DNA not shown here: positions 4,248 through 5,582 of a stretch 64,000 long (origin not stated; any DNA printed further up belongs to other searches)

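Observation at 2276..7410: ABC exporter / M48-like membrane protease / ABC exporter cassette in which each gene has its own near-identical terminator-promoter-RBS module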

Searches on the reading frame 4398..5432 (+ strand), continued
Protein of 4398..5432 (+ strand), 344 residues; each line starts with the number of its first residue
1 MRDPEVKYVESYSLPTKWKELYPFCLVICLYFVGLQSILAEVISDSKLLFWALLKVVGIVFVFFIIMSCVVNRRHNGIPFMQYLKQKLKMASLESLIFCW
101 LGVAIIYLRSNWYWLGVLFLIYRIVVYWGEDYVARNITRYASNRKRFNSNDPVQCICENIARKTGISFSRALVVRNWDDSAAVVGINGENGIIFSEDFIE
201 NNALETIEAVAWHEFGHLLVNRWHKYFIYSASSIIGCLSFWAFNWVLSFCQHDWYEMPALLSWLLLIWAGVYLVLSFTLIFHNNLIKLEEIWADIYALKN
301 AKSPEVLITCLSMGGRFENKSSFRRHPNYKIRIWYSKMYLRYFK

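Call 66: find_homologous_proteins(query=A7, max_evalue=0.00001)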
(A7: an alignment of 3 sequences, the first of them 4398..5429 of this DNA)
Query A7 (3 sequences) (344 aa, profile of the alignment): 3 proteins with E <= 0.00001 among 8000 candidates.
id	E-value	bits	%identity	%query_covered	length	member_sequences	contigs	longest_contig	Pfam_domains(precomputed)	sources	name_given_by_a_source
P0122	3.8e-158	544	21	82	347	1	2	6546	PF01435.25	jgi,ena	-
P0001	4.2e-147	508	100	100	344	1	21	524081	-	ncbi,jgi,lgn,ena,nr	ncbi:M48 family metalloprotease [Candidatus Falkowbacteria bacterium]|jgi:Zn-dependent protease with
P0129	8.0e-6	44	24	41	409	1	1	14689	PF01435.25,PF16491.11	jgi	-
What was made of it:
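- Tried and rejected: The same search with a three-sequence M48 alignment added one weak hit (call 66).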

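Call 82: search_dna_similar(query=window:4398-5432:+, collection=phages, mode=protein, max_evalue=0.001, max_rows=5)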
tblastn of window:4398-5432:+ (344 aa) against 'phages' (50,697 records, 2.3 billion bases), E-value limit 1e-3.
No match.
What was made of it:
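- Closest known: Phage 'morons' and other promoter-gene-terminator insertions. Different: Here the expression signals are a copy of the resident spacer rather than imported ones, and the context is chromosomal, not viral (call 82).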

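Call 83: search_dna_similar(query=window:4398-5432:+, collection=plasmids, mode=protein, max_evalue=0.001, max_rows=5)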
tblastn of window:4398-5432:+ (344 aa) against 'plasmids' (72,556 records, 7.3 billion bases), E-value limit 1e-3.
Records with a match: 1; places in all: 1; records where one place covers at least 80% of the query: 0.
Best place of each record, by identity: <60% 1.
By first word of the organism name: Hymenobacter 1.
By predicted mobility (MOB-suite, as given by PLSDB): non-mobilizable 1.
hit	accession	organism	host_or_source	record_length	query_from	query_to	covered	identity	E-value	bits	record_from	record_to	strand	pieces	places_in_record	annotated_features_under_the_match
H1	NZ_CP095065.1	Hymenobacter volaticus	single cell,air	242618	109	305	57%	24.4%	7e-5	52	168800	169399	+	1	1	M48 family metallopeptidase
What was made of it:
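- Tried and rejected: I checked phage and plasmid collections for X. There was no phage hit and one weak plasmid hit, annotated M48 (calls 82, 83).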
